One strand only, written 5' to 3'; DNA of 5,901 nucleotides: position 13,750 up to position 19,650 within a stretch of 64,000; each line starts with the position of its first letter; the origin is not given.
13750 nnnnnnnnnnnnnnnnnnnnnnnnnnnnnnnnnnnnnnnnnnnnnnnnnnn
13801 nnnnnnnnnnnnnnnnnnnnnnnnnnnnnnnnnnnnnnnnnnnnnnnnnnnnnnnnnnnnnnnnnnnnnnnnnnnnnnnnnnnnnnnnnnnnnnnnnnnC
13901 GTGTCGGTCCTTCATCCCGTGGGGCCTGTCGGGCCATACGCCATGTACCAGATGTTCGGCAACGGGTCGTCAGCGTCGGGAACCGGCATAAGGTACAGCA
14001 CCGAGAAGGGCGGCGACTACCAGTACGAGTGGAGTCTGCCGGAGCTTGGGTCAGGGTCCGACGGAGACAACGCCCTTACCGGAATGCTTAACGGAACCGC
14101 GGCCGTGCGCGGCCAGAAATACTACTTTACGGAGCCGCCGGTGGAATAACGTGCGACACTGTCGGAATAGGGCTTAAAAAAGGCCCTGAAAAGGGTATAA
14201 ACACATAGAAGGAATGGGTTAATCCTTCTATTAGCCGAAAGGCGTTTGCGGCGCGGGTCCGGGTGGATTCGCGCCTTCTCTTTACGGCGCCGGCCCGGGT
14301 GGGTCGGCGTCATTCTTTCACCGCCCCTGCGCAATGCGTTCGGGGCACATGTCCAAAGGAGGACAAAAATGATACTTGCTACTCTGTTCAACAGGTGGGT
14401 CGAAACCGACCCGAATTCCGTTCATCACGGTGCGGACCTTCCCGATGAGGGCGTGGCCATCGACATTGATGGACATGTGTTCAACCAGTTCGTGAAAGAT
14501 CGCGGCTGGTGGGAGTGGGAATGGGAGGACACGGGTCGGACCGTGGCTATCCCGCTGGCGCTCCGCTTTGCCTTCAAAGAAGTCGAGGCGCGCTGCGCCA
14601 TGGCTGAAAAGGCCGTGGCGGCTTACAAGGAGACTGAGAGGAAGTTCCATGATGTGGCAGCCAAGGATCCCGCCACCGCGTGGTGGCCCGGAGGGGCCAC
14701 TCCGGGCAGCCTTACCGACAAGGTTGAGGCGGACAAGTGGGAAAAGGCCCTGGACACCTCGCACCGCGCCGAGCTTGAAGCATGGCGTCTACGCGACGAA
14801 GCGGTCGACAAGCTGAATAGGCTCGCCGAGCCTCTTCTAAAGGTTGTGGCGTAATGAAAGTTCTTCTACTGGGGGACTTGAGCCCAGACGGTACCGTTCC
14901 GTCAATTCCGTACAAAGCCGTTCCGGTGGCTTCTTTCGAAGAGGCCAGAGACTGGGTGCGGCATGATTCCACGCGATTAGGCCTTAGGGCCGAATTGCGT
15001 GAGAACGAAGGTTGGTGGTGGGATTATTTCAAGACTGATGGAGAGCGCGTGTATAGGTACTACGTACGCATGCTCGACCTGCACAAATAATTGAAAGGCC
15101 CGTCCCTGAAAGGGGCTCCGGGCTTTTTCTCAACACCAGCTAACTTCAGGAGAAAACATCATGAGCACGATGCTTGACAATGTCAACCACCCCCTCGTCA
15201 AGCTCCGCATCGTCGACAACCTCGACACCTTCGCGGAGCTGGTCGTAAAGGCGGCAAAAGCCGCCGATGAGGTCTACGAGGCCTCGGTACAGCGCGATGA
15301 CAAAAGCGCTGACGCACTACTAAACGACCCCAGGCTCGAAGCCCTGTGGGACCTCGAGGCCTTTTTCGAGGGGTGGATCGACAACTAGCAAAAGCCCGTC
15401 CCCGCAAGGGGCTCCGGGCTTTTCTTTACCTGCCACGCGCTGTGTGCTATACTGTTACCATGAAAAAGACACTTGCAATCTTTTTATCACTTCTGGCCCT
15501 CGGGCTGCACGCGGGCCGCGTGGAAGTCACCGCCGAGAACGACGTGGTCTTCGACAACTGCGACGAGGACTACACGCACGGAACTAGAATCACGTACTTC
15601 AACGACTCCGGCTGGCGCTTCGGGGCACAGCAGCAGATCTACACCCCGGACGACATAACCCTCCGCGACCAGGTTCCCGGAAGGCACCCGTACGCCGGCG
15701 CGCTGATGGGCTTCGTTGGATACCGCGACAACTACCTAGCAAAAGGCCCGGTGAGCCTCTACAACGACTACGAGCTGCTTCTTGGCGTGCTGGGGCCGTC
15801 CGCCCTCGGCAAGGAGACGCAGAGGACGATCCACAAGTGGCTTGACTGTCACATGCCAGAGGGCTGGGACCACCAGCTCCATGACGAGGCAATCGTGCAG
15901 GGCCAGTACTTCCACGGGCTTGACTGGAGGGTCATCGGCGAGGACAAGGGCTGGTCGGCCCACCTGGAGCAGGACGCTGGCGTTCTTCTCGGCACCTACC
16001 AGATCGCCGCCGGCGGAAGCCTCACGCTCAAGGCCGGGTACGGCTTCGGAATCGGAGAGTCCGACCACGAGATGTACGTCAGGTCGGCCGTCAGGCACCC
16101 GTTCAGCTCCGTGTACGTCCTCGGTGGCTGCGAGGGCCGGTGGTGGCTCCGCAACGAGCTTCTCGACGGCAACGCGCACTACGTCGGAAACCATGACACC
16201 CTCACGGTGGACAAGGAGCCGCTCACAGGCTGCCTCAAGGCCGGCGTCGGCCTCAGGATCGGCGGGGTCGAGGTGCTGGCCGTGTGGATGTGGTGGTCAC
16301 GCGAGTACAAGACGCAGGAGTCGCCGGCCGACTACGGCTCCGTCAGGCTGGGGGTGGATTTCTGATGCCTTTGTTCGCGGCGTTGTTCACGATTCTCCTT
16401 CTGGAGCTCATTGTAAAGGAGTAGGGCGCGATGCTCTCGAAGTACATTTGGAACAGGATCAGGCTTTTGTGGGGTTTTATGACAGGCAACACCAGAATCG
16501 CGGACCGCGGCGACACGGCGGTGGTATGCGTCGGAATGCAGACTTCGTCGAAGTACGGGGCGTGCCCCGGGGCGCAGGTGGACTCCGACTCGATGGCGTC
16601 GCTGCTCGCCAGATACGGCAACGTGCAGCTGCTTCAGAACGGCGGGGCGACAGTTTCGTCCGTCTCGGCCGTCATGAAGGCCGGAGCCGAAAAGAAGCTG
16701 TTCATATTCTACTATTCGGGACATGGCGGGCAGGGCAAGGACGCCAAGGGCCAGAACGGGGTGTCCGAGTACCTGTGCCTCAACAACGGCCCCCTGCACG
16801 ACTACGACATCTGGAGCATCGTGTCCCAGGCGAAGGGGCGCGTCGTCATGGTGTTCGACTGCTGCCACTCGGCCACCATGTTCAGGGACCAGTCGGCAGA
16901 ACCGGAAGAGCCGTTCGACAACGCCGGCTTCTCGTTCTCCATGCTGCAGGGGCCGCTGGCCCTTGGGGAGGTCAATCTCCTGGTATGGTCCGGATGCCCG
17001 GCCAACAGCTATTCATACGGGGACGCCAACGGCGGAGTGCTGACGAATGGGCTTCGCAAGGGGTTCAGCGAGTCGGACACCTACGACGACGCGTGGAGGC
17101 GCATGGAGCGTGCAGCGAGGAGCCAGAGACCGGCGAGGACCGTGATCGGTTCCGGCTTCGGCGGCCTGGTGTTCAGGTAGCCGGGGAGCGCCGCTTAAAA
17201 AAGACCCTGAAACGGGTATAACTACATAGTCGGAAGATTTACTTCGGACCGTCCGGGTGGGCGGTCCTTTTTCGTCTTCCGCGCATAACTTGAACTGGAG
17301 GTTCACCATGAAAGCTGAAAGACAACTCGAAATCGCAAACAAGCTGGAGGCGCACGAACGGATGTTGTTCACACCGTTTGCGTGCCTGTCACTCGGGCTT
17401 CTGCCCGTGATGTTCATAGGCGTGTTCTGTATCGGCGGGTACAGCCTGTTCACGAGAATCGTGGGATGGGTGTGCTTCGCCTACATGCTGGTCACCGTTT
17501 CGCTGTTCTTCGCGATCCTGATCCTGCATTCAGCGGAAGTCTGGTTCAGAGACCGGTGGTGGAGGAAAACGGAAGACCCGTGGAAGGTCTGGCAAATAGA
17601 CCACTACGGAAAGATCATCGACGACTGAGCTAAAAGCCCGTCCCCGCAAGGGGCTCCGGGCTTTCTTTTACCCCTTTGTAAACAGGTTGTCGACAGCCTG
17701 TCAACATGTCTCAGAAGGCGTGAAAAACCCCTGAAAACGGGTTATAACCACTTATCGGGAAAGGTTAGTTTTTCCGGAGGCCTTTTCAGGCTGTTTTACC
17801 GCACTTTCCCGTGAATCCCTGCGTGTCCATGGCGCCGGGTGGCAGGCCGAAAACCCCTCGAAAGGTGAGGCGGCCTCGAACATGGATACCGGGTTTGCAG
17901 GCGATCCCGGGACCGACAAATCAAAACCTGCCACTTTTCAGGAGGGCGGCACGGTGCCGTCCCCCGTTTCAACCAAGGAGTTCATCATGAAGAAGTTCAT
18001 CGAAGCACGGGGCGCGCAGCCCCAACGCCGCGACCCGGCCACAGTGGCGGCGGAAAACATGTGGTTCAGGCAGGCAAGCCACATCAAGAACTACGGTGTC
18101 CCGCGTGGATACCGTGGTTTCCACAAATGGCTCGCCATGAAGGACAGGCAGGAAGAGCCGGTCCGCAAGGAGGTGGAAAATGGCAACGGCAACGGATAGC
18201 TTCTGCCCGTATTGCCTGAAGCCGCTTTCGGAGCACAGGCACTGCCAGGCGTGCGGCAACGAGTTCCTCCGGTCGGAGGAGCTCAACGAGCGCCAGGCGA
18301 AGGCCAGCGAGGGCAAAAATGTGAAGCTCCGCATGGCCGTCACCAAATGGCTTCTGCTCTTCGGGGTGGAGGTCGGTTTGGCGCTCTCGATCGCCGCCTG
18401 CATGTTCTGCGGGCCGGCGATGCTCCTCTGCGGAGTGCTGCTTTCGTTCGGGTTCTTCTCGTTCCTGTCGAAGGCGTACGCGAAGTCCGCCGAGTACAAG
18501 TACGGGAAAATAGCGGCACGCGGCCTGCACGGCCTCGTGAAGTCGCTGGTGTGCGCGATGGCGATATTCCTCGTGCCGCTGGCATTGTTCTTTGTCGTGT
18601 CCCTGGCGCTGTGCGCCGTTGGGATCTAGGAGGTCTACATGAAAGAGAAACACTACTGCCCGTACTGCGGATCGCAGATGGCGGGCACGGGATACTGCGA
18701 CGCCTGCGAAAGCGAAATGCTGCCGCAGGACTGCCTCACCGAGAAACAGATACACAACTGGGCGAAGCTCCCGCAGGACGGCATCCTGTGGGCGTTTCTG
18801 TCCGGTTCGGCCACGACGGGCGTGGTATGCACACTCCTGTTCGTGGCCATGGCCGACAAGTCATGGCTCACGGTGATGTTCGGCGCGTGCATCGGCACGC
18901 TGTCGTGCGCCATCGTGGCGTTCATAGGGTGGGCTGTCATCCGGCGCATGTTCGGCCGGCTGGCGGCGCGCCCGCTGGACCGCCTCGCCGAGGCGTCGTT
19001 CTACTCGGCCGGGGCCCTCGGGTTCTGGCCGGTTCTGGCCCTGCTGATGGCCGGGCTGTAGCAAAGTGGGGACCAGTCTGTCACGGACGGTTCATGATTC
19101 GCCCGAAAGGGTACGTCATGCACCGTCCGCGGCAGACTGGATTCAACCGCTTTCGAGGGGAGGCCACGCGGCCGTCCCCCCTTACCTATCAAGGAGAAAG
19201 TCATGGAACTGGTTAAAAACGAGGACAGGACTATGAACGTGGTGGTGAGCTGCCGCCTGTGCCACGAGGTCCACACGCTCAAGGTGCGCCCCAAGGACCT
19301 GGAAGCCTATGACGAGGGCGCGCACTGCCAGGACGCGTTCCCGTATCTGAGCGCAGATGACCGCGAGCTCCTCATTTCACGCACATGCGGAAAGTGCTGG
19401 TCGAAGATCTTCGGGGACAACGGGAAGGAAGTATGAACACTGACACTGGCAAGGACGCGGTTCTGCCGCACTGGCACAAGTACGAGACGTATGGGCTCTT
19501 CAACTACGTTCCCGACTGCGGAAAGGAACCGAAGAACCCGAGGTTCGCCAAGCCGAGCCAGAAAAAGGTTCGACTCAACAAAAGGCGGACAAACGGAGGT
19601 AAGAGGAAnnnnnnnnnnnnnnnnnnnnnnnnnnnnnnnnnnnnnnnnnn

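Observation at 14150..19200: Accessory cassette cluster bounded by a repeated promoter-like module and a repeated terminator, carrying an LpxR-like lipid A deacylase and a metacaspase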

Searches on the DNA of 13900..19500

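Call 73: search_rna_families(source=window, start=13900, end=19500, threshold=evalue, max_evalue=1)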
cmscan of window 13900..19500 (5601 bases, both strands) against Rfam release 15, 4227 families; matches with E-value up to 1: 0.
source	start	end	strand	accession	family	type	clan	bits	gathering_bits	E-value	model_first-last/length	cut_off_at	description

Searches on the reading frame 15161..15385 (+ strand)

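Call 9: search_protein_families(library=pfam, proteins=[window:15161-15385:+], max_evalue=1)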
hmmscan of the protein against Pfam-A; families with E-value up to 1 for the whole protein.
window:15161-15385:+ (75 aa): 0 families

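Call 45: search_protein_families(library=phrogs, proteins=[window:15161-15385:+], max_evalue=0.01)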
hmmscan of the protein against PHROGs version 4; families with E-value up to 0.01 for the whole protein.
window:15161-15385:+ (75 aa): 0 families

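Call 88: search_protein_families(library=padloc, proteins=[window:15161-15385:+], max_evalue=0.01)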
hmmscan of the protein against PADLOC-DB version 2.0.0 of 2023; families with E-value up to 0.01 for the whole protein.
window:15161-15385:+ (75 aa): 1 family
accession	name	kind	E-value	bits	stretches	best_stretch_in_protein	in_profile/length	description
PDLC04785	PDC-M72B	-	0.0032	15.5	1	3-46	66-108/168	-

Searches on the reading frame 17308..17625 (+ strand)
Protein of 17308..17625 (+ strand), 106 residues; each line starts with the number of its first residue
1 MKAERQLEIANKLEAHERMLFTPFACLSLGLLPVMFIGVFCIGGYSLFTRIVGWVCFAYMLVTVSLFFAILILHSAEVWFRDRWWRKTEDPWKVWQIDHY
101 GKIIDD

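Call 9: search_protein_families(library=pfam, proteins=[window:17308-17625:+], max_evalue=1)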
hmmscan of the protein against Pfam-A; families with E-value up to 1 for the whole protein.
window:17308-17625:+ (106 aa): 1 family
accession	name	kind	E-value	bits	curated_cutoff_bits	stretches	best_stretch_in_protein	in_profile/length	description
PF20990.2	DUF2207_C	-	0.14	12.3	33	1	10-72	124-184/247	Predicted membrane protein (DUF2207) C-terminal domain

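Call 45: search_protein_families(library=phrogs, proteins=[window:17308-17625:+], max_evalue=0.01)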
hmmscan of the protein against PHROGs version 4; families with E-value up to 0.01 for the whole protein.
window:17308-17625:+ (106 aa): 1 family
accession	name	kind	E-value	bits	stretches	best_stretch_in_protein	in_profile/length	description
phrog_9330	-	unknown function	0.0023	18.8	1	22-67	24-66/81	-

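Call 87: search_protein_families(library=ncbifam, proteins=[window:17308-17625:+], max_evalue=0.01)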
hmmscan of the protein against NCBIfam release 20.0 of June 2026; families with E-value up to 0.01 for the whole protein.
window:17308-17625:+ (106 aa): 0 families

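Call 88: search_protein_families(library=padloc, proteins=[window:17308-17625:+], max_evalue=0.01)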
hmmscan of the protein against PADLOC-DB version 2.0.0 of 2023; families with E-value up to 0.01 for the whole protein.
window:17308-17625:+ (106 aa): 0 families

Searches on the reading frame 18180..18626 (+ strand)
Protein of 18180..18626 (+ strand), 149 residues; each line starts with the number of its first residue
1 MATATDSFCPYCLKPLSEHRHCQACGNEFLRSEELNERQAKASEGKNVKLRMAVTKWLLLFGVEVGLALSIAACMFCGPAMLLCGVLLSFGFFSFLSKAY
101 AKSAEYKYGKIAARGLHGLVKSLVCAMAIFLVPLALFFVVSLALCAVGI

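Call 9: search_protein_families(library=pfam, proteins=[window:18180-18626:+], max_evalue=1)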
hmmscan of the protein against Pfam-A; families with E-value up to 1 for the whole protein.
window:18180-18626:+ (149 aa): 4 families
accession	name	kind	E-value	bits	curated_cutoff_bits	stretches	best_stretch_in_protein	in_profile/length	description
PF12773.13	DZR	-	0.013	16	27.3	1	5-28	11-33/45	Double zinc ribbon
PF18912.6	DZR_2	-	0.068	13.4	27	1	5-28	20-45/56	Double zinc ribbon domain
PF12368.13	Rhodanese_C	-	0.45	11.3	26.9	1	7-40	23-58/66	Rhodanase C-terminal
PF13248.11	Zn_ribbon_3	-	0.78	9.7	27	0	9-28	5-25/26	zinc-ribbon domain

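Call 45: search_protein_families(library=phrogs, proteins=[window:18180-18626:+], max_evalue=0.01)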
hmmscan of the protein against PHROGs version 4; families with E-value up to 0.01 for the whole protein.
window:18180-18626:+ (149 aa): 0 families

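Call 87: search_protein_families(library=ncbifam, proteins=[window:18180-18626:+], max_evalue=0.01)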
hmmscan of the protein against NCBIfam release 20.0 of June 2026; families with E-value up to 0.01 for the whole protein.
window:18180-18626:+ (149 aa): 0 families

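Call 88: search_protein_families(library=padloc, proteins=[window:18180-18626:+], max_evalue=0.01)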
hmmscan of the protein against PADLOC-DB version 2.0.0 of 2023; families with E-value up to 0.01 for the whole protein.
window:18180-18626:+ (149 aa): 2 families
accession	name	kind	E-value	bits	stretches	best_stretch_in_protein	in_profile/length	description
PDLC03862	LmuB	-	0.0011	15.4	1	7-52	331-376/643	-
PDLC00036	DruE3|DruE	-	0.0021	13.1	1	1-41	434-474/2023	SNF2 family N-terminal domain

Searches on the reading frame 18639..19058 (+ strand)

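Call 9: search_protein_families(library=pfam, proteins=[window:18639-19058:+], max_evalue=1)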
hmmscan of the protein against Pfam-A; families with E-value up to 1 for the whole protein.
window:18639-19058:+ (140 aa): 5 families
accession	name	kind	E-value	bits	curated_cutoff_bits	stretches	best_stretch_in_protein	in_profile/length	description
PF18912.6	DZR_2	-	0.088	13.1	27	1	3-23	35-55/56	Double zinc ribbon domain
PF12773.13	DZR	-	0.13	12.9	27.3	1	3-27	11-34/45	Double zinc ribbon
PF07191.17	Zn_ribbon_6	-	0.19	12.2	25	1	3-27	15-39/67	Double zinc ribbon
PF11682.14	Zn_ribbon_11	-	0.21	11.7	24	1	3-25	4-26/37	Probable zinc-ribbon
PF14169.11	YdjO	-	0.99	9.6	27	0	2-15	37-50/59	Cold-inducible protein YdjO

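Call 45: search_protein_families(library=phrogs, proteins=[window:18639-19058:+], max_evalue=0.01)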
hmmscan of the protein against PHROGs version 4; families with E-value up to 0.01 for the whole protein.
window:18639-19058:+ (140 aa): 0 families

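Call 87: search_protein_families(library=ncbifam, proteins=[window:18639-19058:+], max_evalue=0.01)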
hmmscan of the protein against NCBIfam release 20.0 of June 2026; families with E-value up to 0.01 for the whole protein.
window:18639-19058:+ (140 aa): 0 families

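Call 88: search_protein_families(library=padloc, proteins=[window:18639-19058:+], max_evalue=0.01)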
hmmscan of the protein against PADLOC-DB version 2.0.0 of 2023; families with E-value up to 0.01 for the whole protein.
window:18639-19058:+ (140 aa): 0 families
